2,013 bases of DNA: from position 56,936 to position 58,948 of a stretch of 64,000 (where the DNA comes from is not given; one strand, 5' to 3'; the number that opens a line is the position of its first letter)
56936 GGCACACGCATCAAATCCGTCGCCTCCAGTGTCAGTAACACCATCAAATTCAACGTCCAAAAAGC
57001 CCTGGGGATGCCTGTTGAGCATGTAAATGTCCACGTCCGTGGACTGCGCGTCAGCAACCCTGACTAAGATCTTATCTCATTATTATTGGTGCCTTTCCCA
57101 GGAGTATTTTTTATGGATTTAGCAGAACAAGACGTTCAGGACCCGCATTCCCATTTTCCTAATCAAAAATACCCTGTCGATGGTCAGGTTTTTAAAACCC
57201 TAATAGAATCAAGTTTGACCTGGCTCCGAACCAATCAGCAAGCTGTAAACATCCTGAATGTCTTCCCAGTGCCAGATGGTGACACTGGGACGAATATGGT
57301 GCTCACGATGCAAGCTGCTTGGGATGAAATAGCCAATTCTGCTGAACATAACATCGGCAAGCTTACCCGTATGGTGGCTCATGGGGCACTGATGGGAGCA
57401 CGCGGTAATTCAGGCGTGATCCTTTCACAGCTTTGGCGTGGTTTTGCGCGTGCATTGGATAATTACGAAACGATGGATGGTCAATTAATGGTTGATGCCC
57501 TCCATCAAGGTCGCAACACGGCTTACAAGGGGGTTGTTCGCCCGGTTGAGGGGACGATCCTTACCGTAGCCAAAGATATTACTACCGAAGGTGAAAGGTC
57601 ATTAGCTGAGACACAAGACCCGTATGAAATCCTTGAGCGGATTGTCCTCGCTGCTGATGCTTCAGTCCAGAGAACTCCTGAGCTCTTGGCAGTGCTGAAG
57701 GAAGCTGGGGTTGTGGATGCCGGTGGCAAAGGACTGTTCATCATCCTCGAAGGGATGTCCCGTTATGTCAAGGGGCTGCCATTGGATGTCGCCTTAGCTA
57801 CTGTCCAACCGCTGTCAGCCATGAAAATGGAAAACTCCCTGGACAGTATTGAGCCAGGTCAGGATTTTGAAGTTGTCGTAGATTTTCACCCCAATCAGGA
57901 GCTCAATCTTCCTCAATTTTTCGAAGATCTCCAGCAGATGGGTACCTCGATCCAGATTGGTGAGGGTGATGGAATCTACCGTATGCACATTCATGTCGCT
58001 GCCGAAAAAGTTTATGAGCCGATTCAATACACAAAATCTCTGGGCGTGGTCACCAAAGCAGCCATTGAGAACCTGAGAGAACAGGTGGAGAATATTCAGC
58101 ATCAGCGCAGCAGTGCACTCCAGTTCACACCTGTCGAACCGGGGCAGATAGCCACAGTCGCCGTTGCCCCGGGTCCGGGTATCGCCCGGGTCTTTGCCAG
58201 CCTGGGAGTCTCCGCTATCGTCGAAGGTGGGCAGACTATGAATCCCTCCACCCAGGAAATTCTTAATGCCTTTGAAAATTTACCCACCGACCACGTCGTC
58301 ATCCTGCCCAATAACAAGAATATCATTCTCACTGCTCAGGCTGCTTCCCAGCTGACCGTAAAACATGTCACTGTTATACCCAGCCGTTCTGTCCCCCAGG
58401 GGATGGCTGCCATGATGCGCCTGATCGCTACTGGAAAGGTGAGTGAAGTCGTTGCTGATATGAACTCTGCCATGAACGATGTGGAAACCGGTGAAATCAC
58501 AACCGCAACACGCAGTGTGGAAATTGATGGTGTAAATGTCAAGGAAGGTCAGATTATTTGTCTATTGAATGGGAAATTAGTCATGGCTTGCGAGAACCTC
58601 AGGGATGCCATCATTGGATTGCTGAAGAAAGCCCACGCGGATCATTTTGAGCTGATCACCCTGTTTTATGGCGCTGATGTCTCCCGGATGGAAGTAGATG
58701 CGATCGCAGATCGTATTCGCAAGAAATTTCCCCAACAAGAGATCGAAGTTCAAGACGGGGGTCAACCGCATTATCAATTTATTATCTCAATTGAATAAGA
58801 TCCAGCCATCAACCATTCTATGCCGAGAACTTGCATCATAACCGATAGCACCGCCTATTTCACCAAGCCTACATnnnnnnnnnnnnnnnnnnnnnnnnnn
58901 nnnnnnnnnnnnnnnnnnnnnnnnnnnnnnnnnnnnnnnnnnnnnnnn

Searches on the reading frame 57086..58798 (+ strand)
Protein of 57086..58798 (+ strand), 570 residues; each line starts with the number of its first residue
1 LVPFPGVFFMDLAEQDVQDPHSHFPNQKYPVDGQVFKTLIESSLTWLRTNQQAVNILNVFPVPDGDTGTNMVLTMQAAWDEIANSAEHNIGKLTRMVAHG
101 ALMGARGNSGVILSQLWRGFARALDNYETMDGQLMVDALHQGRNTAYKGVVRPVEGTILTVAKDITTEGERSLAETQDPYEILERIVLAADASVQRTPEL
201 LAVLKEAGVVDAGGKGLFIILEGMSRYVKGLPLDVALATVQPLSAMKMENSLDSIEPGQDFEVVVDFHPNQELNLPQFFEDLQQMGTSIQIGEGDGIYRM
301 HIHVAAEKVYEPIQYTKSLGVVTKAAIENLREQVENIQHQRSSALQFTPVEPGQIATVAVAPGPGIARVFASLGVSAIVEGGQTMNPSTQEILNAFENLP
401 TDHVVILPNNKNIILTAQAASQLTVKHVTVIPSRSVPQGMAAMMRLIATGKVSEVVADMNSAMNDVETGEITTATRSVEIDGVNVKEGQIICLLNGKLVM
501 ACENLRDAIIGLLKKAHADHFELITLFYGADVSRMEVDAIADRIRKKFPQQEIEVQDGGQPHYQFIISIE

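Call 44: search_protein_families(library=pfam, proteins=[window:57086-58798:+], max_evalue=0.00001)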
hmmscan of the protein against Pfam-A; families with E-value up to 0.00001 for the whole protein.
window:57086-58798:+ (570 aa): 3 families
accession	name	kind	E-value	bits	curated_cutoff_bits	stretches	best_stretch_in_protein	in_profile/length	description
PF13684.11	FakA-like_C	-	6.3e-72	241.9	23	1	356-570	1-216/216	Fatty acid kinase subunit A-like, C-terminal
PF02734.22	Dak2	-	1.2e-41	143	27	1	61-225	1-173/174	DAK2 domain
PF21645.3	FakA-like_M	-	6e-08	32.8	24.9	1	262-336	7-79/80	Fatty acid kinase subunit A-like, middle domain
